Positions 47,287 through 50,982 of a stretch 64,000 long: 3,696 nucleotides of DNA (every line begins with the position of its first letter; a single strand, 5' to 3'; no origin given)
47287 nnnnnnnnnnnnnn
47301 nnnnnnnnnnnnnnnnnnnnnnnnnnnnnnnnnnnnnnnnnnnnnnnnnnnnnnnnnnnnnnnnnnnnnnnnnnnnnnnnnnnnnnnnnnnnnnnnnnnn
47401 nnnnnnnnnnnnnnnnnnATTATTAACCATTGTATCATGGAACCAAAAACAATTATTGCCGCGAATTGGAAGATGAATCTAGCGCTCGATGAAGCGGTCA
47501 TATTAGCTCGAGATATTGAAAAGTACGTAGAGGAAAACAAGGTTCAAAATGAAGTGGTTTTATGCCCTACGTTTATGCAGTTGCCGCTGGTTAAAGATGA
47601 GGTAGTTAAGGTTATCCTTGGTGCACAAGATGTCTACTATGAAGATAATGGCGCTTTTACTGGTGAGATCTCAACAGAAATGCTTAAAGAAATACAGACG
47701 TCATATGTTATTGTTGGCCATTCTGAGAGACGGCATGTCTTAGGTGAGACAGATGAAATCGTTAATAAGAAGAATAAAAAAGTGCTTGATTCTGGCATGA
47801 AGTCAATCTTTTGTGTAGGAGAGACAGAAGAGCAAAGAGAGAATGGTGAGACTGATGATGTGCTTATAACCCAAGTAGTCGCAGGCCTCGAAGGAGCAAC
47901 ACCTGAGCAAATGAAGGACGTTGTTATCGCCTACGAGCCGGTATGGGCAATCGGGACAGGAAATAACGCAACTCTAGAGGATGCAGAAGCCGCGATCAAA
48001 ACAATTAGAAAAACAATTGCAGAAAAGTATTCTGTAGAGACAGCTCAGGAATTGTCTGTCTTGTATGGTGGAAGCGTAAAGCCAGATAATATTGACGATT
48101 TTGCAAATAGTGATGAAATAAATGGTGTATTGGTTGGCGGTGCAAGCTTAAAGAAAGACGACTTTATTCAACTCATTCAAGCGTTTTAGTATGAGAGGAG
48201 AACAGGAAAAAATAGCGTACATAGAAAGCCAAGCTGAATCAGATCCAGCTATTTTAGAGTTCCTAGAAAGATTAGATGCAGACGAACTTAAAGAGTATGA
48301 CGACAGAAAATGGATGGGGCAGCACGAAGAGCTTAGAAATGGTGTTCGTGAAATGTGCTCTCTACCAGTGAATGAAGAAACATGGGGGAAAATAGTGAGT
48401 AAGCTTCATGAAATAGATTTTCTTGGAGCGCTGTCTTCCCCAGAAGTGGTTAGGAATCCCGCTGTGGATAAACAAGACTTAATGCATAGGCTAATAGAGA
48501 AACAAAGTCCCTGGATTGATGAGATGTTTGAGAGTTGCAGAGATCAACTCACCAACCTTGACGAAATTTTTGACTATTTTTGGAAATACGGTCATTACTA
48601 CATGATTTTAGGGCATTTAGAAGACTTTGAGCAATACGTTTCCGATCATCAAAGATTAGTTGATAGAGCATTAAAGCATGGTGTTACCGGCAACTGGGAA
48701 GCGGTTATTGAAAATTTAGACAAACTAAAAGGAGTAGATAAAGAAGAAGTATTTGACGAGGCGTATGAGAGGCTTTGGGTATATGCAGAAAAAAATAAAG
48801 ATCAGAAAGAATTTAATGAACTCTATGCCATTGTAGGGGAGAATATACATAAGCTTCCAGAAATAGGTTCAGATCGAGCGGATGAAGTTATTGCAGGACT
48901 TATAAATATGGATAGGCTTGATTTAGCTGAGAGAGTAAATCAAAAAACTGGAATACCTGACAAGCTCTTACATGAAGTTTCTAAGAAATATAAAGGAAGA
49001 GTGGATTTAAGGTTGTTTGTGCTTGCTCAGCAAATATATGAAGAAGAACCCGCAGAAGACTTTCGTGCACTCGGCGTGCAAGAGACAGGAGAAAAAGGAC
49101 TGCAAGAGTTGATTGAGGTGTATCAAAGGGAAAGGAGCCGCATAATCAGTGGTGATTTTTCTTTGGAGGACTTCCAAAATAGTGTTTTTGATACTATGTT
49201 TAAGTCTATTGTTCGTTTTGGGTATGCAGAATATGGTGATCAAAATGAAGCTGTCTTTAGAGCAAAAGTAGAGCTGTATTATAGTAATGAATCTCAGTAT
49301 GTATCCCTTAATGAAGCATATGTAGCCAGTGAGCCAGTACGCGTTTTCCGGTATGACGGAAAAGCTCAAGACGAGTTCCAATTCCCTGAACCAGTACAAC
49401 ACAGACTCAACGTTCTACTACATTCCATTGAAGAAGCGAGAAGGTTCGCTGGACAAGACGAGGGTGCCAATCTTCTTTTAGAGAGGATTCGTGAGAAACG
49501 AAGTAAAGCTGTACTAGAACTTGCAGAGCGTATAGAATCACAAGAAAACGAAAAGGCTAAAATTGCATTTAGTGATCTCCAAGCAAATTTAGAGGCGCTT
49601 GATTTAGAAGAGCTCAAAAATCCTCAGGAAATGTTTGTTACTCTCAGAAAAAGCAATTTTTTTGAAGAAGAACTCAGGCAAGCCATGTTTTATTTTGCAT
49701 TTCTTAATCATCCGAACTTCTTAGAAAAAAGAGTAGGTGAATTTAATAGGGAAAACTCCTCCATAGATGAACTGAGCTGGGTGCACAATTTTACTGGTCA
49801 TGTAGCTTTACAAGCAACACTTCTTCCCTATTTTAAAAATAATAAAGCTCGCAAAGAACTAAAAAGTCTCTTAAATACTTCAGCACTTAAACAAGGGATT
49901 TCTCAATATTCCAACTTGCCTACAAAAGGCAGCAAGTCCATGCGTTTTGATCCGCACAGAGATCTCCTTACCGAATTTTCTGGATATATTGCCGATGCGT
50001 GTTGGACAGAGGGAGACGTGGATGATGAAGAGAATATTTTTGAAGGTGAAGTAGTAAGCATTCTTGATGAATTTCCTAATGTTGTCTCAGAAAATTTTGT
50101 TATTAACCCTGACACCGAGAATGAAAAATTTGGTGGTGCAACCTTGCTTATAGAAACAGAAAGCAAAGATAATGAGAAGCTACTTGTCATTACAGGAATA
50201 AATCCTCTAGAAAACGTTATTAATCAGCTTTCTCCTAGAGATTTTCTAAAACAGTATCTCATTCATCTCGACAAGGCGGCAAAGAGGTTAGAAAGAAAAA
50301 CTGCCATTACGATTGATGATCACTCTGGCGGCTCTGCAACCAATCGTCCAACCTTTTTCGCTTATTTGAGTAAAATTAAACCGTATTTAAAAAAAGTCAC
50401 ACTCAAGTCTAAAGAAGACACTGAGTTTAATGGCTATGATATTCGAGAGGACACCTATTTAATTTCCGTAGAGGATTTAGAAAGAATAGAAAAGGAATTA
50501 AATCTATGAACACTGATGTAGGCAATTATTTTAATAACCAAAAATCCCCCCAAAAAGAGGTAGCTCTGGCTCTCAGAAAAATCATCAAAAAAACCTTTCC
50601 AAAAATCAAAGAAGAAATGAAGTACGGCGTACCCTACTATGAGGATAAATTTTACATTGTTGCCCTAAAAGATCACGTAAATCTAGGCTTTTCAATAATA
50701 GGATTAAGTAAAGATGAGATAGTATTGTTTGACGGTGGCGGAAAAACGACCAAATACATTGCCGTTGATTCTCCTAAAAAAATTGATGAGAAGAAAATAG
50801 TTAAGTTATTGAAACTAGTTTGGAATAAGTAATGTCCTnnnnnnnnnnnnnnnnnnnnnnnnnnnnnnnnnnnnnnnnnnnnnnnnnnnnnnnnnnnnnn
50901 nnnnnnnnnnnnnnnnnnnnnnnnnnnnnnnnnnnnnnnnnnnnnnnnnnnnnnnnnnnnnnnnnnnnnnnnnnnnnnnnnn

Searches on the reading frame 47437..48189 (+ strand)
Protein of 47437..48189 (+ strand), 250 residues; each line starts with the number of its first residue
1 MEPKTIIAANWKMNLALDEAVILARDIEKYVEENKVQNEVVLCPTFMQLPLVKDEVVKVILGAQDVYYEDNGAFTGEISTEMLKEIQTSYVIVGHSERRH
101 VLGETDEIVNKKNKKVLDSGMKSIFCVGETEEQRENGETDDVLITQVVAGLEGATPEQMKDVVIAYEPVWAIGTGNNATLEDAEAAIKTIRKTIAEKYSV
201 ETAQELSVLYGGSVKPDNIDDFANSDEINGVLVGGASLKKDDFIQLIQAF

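Call 5: search_protein_families(library=pfam, proteins=[window:47437-48189:+], max_evalue=0.01)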
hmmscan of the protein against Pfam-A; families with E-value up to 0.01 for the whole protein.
window:47437-48189:+ (250 aa): 1 family
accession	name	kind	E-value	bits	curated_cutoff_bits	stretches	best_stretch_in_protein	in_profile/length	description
PF00121.24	TIM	-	1.4e-89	300.3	20.1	1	6-249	2-244/245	Triosephosphate isomerase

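Call 6: search_protein_families(library=ncbifam, proteins=[window:47437-48189:+], max_evalue=0.01)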
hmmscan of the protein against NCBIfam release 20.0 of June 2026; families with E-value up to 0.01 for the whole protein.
window:47437-48189:+ (250 aa): 9 families
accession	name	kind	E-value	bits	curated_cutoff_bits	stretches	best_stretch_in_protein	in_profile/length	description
NF010569.0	PRK13962.1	equivalog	9.7e-89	298.2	883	1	4-248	398-642/645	bifunctional phosphoglycerate kinase/triosephosphate isomerase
NF000722.0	PRK00042.2-1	equivalog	1e-60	205.2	293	1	4-248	3-246/256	triose-phosphate isomerase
NF011163.0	PRK14565.1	equivalog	3.9e-60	203.5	298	1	6-248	4-232/240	triosephosphate isomerase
NF000728.0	PRK00042.3-2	equivalog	3e-58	197.1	255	1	6-249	2-228/231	triose-phosphate isomerase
TIGR00419.1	tim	equivalog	5.3e-55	186.7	130.6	1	6-241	1-228/228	triose-phosphate isomerase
NF011497.0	PRK14905.1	equivalog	1.6e-48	165.9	485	1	52-248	59-257/357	triosephosphate isomerase/PTS system glucose/sucrose-specific transporter subunit IIB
NF012036.0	PRK15492.1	equivalog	6.6e-47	160.1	509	1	58-248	66-256/261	triosephosphate isomerase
NF000729.0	PRK00042.3-3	equivalog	1.7e-34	119.7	309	1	6-247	4-231/234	triose-phosphate isomerase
NF003302.0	PRK04302.1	subfamily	2.2e-14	53.7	132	1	5-135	4-129/223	triose-phosphate isomerase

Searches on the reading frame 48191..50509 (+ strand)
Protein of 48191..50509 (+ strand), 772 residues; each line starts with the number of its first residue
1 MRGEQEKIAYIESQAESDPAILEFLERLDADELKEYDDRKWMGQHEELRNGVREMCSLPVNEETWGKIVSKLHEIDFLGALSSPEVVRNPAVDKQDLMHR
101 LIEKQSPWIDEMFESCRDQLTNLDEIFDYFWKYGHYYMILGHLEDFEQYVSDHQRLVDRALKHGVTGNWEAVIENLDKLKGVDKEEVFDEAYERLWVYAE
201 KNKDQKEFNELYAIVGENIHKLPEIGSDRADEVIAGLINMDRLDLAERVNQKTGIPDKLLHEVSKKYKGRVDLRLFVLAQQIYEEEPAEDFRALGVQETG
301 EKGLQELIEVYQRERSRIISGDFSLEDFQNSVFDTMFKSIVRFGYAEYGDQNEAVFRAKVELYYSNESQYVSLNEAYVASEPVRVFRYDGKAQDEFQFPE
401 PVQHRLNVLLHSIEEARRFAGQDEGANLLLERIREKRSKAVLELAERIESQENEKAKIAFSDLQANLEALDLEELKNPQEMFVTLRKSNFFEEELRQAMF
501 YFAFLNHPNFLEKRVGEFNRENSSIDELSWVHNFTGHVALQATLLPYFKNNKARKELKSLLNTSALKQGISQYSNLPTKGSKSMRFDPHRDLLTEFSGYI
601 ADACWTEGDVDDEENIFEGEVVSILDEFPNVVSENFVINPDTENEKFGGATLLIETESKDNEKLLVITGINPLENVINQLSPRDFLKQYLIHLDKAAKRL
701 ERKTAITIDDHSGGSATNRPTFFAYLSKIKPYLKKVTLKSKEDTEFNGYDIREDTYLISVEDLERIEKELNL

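Call 5: search_protein_families(library=pfam, proteins=[window:48191-50509:+], max_evalue=0.01)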
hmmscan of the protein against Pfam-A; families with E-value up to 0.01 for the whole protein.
window:48191-50509:+ (772 aa): 0 families

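Call 6: search_protein_families(library=ncbifam, proteins=[window:48191-50509:+], max_evalue=0.01)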
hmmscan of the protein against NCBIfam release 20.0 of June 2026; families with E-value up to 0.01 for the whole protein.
window:48191-50509:+ (772 aa): 0 families

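Call 8: find_homologous_proteins(query=window:48191-50506:+)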
Query window:48191-50506:+ (772 aa): 1 proteins with E <= 0.001 among 8000 candidates.
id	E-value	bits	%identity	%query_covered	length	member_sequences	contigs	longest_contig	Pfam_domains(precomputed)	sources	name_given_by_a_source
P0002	0.0e+0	1727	100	100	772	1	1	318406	-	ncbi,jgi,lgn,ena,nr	ncbi:hypothetical protein KKH43_04175 [Patescibacteria group bacterium]|nr:hypothetical protein [Pat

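Call 10: search_protein_families(library=pfam, proteins=[window:48191-50506:+], max_evalue=10)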
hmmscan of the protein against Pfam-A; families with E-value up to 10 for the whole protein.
window:48191-50506:+ (772 aa): 0 families

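Call 12: search_solved_structures(query=window:48191-50506:+, max_evalue=10, show_alignments=2)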
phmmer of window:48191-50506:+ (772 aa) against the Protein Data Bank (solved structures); distinct sequences matched with E-value up to 10: 0.

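Call 30: predict_structure(protein=window:48191-50506:+)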
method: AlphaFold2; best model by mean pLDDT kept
length: 772 residues; sequences in the alignment: 1
mean_pLDDT: 40.0   pTM: 0.25
mean pLDDT of the five models: 40.0, 34.7, 33.6, 31.5, 31.0
residues with pLDDT >= 90: 0; 70-90: 0; 50-70: 80; < 50: 692
segments of 3 or more residues with pLDDT < 50: 1-111, 115-121, 132-151, 165-171, 177-181, 198-203, 209-211, 216-218, 223-227, 239-245, 252-553, 556-688, 693-760
pLDDT, mean of each block of 10 residues (from residue 1): 35 37 38 39 40 44 44 40 34 38 43 48 49 46 45 55 49 48 57 53 49 50 50 53 50 46 40 34 35 34 43 40 38 35 28 31 26 31 35 36 34 32 35 36 37 39 37 38 38 38 36 43 42 38 39 48 42 35 31 37 36 36 34 32 33 37 38 36 47 46 41 35 39 38 38 43 54 46
secondary structure, 60 per line:
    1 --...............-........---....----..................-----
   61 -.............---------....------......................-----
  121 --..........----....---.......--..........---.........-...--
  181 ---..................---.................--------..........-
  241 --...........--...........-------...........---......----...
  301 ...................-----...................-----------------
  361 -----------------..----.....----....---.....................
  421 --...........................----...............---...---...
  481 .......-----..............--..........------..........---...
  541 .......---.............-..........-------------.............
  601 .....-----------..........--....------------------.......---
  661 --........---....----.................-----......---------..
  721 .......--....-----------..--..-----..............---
elements in order (helices of 4 or more, strands of 3 or more residues): H3-17 H19-26 H30-33 H38-55 H62-74 H84-87 H94-115 H123-132 H137-140 H144-150 H153-162 H166-174 H184-201 H205-221 H230-239 H243-253 H256-266 H274-284 H288-293 H298-319 H325-343 E384-388 E393-396 H400-420 H423-449 H454-468 H478-487 H493-506 H509-518 H525-534 H538-547 H551-563 H565-574 H588-605 H617-626 H629-632 E651-657 E663-670 H674-677 H682-698 E704-709 H719-727 H730-733 E756-759 H760-769

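Call 52: search_protein_families(library=padloc, proteins=[window:48191-50506:+], max_evalue=0.1)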
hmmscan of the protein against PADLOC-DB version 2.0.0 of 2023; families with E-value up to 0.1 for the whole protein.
window:48191-50506:+ (772 aa): 0 families

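Call 53: search_protein_families(library=phrogs, proteins=[window:48191-50506:+], max_evalue=0.1)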
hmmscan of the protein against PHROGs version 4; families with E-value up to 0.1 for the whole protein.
window:48191-50506:+ (772 aa): 0 families

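Call 60: find_related_loci(query=window:48191-50506:+, collection=viral_contigs, flank=5000)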
Query window:48191-50506:+ (772 aa) in viral_contigs; peptide patterns used: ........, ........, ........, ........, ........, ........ (x = any residue, [..] = any of these).
4 stretches matched a pattern, but none encodes a relative of the query by tblastn (E <= 1e-3).

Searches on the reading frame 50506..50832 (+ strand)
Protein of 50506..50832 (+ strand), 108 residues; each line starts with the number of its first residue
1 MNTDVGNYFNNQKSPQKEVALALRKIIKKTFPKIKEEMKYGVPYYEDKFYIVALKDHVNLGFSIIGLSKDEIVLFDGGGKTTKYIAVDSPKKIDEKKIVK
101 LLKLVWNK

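Call 5: search_protein_families(library=pfam, proteins=[window:50506-50832:+], max_evalue=0.01)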
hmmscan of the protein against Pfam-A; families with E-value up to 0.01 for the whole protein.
window:50506-50832:+ (108 aa): 2 families
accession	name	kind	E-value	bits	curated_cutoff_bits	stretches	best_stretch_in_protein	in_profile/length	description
PF08818.16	DUF1801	-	1.4e-13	51.4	27.2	1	16-103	1-82/85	Domain of unknown function (DU1801)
PF18899.5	DUF5655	-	1.8e-11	44.5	24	1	6-103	2-103/109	Domain of unknown function (DUF5655)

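Call 6: search_protein_families(library=ncbifam, proteins=[window:50506-50832:+], max_evalue=0.01)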
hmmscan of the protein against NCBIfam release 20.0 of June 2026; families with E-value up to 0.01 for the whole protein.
window:50506-50832:+ (108 aa): 0 families

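Call 52: search_protein_families(library=padloc, proteins=[window:50506-50829:+], max_evalue=0.1)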
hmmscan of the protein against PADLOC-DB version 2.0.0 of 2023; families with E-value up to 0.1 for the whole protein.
window:50506-50829:+ (108 aa): 1 family
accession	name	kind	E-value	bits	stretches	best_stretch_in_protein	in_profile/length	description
PDLC03993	PD-Lambda-5_A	-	0.0056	14.6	1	2-105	6-108/169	-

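Call 53: search_protein_families(library=phrogs, proteins=[window:50506-50829:+], max_evalue=0.1)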
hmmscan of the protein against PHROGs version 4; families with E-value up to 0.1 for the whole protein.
window:50506-50829:+ (108 aa): 0 families
